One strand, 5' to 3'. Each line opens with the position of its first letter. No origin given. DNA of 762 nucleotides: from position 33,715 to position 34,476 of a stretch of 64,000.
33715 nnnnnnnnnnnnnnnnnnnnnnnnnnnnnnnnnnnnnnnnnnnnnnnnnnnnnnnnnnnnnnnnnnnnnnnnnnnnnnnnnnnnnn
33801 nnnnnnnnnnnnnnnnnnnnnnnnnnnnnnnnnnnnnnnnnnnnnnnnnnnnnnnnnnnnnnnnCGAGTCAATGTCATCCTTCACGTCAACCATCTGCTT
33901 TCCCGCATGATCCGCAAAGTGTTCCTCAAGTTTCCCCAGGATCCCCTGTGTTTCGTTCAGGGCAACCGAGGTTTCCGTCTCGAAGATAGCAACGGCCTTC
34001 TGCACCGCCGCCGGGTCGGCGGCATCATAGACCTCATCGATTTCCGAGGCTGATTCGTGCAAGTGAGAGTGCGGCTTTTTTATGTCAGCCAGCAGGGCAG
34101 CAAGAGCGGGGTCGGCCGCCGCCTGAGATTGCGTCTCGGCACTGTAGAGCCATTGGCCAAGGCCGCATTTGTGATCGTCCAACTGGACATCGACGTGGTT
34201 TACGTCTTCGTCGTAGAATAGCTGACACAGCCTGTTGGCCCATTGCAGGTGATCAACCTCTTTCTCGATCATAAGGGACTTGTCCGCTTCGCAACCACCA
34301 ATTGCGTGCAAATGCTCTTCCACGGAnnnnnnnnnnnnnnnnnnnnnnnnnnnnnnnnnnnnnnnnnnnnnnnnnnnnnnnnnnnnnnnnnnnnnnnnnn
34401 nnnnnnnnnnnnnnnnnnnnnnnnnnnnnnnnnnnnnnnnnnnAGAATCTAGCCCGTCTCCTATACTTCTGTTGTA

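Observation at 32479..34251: Chemoreceptor with two complete CZB zinc-binding motifs, one of them in the periplasmic sensor position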

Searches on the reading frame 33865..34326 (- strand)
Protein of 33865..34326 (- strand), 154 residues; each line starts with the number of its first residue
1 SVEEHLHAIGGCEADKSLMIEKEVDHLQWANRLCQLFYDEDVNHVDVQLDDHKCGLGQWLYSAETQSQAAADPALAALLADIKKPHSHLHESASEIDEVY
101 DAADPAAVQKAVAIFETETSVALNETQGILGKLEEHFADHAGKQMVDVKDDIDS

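Call 81: predict_structure(alignment_id=A6)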
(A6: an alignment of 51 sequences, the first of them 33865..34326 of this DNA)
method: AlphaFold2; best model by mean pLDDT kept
length: 154 residues; sequences in the alignment: 51
mean_pLDDT: 96.3   pTM: 0.87
mean pLDDT of the five models: 96.3, 96.3, 94.4, 93.5, 92.3
residues with pLDDT >= 90: 152; 70-90: 2; 50-70: 0; < 50: 0
segments of 3 or more residues with pLDDT < 50: none
pLDDT, mean of each block of 10 residues (from residue 1): 90 94 95 96 96 97 97 98 98 98 97 98 98 97 94 92
secondary structure, 60 per line:
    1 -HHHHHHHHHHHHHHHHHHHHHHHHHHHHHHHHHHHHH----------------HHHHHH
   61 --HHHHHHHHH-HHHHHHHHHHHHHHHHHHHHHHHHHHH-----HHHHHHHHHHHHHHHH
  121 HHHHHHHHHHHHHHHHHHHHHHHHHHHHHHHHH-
elements in order: H2-38 H55-60 H63-71 H73-99 H105-153

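Call 83: fold_search(model_id=the predicted structure, library=pdb)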
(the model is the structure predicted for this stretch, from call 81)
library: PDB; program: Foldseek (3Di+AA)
matches with E <= 10: 332; with E <= 0.001: 0
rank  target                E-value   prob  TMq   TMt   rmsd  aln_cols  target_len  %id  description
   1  6its_A                3.4e-01  0.99  0.60  0.62   9.0       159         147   12  The citrate-bound trimer of chemoreceptor MCP2201 ligand binding domain (released 2018-12-26)
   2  1lih                  3.4e-01  0.69  0.38  0.37   8.6       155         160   17  THREE-DIMENSIONAL STRUCTURES OF THE LIGAND-BINDING DOMAIN OF THE BACTERIAL ASPARTATE RECEPTOR WITH AND WITHOUT A LIGAND (released 1995-09-15)
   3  5xub_B                3.7e-01  0.99  0.59  0.64   8.7       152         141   12  The citrate-bound trimer of chemoreceptor MCP2201 ligand binding domain (released 2018-06-27)
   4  5xub_A                3.9e-01  0.99  0.60  0.64   8.6       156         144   12  The citrate-bound trimer of chemoreceptor MCP2201 ligand binding domain (released 2018-06-27)
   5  7sqc_1Y               4.3e-01  0.23  0.28  0.18  34.1       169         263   16  Ciliary C1 central pair apparatus isolated from Chlamydomonas reinhardtii (released 2022-04-13)
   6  1jmw                  4.6e-01  0.44  0.33  0.35   9.2       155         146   16  Propagating Conformational Changes Over Long (And Short) Distances (released 2001-08-15)
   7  8dt0_B                4.8e-01  0.15  0.19  0.20  17.0       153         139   17  Scaffolding protein functional sites using deep learning (released 2022-08-10)
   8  7jh6_A                5.3e-01  0.30  0.31  0.28  10.4       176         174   16  De novo designed two-domain di-Zn(II) and porphyrin-binding protein (released 2020-12-09)
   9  5xua_A                5.9e-01  0.95  0.56  0.60   8.0       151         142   14  The ligand-free dimer of chemoreceptor MCP2201 ligand binding domain (released 2018-06-27)
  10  2d4u_B                5.9e-01  0.72  0.46  0.46   9.0       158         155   14  Crystal Structure of the ligand binding domain of the bacterial serine chemoreceptor Tsr (released 2006-11-14)
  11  3plt_B                5.9e-01  0.47  0.38  0.30  26.2       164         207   15  Crystal structure of Lsp1 from Saccharomyces cerevisiae (released 2011-06-22)
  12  1le4                  5.9e-01  0.21  0.26  0.28  10.9       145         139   16  STRUCTURAL BASIS FOR ALTERED FUNCTION IN THE COMMON MUTANTS OF HUMAN APOLIPOPROTEIN-E (released 1992-10-15)
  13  8dt0_A                6.2e-01  0.23  0.25  0.27  20.3       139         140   16  Scaffolding protein functional sites using deep learning (released 2022-08-10)
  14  3atp_B                6.8e-01  0.75  0.51  0.52   9.0       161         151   17  Structure of the ligand binding domain of the bacterial serine chemoreceptor Tsr with ligand (released 2011-10-19)
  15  6its_B                7.2e-01  0.96  0.59  0.62   8.7       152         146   12  The citrate-bound trimer of chemoreceptor MCP2201 ligand binding domain (released 2018-12-26)
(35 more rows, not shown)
